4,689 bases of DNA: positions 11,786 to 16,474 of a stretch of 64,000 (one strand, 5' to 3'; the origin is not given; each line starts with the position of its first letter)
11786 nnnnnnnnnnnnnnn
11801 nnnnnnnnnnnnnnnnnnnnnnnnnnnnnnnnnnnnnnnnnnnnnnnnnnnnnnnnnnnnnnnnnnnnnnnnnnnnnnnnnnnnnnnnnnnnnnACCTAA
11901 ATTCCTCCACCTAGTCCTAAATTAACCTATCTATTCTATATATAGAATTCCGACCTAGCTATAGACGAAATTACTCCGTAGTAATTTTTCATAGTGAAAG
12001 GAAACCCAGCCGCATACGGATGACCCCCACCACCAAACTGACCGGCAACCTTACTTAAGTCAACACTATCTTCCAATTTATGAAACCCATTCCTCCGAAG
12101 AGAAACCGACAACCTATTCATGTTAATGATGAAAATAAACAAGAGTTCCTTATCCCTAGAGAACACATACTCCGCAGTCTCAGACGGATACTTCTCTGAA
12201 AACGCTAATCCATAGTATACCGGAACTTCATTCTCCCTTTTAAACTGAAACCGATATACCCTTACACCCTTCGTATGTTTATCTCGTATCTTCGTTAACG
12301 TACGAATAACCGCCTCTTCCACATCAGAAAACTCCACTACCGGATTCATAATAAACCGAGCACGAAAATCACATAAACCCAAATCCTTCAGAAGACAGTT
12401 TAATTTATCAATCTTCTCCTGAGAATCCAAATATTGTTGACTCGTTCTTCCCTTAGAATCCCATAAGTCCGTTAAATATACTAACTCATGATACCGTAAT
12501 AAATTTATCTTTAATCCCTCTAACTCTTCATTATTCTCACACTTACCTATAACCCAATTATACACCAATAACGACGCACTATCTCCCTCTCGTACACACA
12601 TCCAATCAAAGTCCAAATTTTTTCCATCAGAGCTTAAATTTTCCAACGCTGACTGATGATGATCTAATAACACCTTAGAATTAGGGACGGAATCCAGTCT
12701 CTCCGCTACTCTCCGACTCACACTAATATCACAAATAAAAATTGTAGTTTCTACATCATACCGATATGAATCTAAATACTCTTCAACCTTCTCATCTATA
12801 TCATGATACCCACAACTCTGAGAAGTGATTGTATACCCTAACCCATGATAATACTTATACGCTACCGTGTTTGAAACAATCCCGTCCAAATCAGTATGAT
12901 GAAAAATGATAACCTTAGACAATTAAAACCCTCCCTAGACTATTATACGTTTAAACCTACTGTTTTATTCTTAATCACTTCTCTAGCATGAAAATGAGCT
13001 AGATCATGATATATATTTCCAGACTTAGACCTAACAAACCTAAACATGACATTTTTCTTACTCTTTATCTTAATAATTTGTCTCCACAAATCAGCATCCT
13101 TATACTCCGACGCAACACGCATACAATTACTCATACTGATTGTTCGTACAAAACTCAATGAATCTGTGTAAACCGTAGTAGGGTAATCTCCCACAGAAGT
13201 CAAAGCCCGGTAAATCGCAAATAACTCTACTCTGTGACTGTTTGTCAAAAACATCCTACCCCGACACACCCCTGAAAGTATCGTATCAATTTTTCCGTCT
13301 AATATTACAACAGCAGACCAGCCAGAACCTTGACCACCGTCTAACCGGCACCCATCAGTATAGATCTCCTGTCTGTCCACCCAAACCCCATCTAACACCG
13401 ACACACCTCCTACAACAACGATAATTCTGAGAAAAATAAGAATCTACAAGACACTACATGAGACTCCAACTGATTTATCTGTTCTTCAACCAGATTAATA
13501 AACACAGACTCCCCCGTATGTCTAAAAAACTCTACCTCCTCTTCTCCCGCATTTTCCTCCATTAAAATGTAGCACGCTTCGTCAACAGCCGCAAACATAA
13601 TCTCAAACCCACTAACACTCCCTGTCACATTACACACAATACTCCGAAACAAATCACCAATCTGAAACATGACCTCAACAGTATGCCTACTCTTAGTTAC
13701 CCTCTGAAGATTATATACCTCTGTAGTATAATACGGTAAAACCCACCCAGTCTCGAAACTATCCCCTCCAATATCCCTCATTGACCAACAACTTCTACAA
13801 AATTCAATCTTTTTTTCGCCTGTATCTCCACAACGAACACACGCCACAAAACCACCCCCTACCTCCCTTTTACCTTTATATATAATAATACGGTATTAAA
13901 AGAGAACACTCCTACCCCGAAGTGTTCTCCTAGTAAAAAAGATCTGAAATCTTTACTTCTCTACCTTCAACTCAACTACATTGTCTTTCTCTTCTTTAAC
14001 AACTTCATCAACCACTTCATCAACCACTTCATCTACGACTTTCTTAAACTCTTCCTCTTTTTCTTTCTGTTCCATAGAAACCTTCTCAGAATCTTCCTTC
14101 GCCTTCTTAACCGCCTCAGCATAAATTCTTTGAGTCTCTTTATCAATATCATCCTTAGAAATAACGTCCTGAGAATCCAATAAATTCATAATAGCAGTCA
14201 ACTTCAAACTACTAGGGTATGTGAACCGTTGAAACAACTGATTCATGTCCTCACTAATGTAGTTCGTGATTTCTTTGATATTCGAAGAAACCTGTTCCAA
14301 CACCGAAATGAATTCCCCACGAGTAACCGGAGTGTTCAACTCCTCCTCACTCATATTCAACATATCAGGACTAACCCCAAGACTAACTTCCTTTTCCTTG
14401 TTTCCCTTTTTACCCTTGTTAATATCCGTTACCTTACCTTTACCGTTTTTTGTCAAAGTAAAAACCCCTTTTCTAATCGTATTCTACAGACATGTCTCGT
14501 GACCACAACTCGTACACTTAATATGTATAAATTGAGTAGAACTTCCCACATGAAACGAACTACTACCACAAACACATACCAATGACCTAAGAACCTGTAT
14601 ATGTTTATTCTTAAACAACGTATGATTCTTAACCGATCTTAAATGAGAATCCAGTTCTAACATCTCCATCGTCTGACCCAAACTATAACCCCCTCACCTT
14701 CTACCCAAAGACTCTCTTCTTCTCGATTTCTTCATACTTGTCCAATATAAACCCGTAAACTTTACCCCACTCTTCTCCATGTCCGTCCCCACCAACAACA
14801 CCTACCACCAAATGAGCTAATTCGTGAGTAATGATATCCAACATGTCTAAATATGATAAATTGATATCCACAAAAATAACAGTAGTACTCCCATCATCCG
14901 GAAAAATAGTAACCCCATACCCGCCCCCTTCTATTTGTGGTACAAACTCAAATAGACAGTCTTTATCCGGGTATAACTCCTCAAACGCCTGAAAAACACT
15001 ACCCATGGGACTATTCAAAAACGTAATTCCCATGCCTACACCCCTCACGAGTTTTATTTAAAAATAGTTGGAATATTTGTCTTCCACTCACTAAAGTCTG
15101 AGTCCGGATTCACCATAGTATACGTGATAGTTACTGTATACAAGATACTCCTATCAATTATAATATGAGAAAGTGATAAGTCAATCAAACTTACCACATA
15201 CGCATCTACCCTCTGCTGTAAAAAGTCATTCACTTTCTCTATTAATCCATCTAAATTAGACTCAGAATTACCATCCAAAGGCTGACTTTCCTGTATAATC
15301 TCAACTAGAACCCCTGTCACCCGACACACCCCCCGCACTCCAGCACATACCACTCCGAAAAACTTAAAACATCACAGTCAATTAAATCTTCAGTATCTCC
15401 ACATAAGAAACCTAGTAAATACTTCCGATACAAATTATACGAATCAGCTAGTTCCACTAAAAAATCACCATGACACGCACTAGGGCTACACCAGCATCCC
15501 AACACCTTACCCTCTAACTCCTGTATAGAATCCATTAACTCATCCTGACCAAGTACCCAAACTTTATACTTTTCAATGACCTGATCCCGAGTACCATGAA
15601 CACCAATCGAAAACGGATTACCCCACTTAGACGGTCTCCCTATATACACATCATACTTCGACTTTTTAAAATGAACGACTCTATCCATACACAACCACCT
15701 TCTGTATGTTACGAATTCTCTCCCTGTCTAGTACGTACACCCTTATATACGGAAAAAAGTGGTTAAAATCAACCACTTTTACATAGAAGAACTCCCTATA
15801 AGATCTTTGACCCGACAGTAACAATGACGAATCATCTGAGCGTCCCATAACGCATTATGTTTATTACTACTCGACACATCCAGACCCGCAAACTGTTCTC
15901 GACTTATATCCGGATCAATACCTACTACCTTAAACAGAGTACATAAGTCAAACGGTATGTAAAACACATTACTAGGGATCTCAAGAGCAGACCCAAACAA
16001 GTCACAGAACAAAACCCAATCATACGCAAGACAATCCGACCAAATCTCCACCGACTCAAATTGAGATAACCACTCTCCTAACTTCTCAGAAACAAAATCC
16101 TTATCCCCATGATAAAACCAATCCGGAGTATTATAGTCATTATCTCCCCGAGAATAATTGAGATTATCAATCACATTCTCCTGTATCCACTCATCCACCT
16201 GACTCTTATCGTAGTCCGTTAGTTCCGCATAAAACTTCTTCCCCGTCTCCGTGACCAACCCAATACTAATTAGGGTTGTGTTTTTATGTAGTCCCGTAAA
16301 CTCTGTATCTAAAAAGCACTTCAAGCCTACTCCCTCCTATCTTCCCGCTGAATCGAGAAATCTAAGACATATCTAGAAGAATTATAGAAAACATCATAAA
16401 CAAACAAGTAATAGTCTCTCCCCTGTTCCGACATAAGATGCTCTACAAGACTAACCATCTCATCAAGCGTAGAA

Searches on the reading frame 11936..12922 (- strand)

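Call 10: search_protein_families(library=pfam, proteins=[window:11936-12922:-], max_evalue=0.01)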
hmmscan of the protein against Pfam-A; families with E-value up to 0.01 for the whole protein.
window:11936-12922:- (328 aa): 2 families
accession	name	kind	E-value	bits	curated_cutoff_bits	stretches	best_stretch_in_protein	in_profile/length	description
PF01368.27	DHH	-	1.2e-07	32.4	28.1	1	3-125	1-103/125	DHH family, N-terminal domain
PF02272.25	DHHA1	-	7.4e-05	23.6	25.9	1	258-308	31-82/102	DHHA1 domain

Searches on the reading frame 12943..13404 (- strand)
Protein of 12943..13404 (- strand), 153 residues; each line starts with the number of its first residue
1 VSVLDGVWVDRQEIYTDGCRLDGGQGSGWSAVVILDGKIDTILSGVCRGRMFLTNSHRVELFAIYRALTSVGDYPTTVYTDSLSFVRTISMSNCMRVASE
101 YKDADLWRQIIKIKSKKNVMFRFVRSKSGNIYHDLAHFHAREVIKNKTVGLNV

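Call 10: search_protein_families(library=pfam, proteins=[window:12943-13404:-], max_evalue=0.01)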
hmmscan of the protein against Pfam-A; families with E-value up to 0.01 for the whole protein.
window:12943-13404:- (153 aa): 1 family
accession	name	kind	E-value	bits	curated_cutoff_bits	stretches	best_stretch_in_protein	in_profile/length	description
PF00075.30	RNase_H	-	4.3e-10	40.4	25.8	1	13-133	5-129/141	RNase H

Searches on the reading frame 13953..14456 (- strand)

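Call 10: search_protein_families(library=pfam, proteins=[window:13953-14456:-], max_evalue=0.01)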
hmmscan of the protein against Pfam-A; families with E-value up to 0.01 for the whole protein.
window:13953-14456:- (167 aa): 2 families
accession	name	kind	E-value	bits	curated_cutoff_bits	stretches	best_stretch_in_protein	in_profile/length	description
PF04523.18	Herpes_U30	-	0.0017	16.8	25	1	33-141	767-876/907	Herpes virus tegument protein U30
PF08433.16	KTI12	-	0.0022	18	22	1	56-160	115-214/271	Chromatin associated protein KTI12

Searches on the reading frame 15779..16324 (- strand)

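Call 10: search_protein_families(library=pfam, proteins=[window:15779-16324:-], max_evalue=0.01)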
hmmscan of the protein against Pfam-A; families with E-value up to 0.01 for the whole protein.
window:15779-16324:- (181 aa): 1 family
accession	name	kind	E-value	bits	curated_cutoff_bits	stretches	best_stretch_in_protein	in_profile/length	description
PF16473.11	Rv2179c-like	-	1.9e-11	44.4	27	1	2-166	2-170/177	3'-5' exoribonuclease Rv2179c-like domain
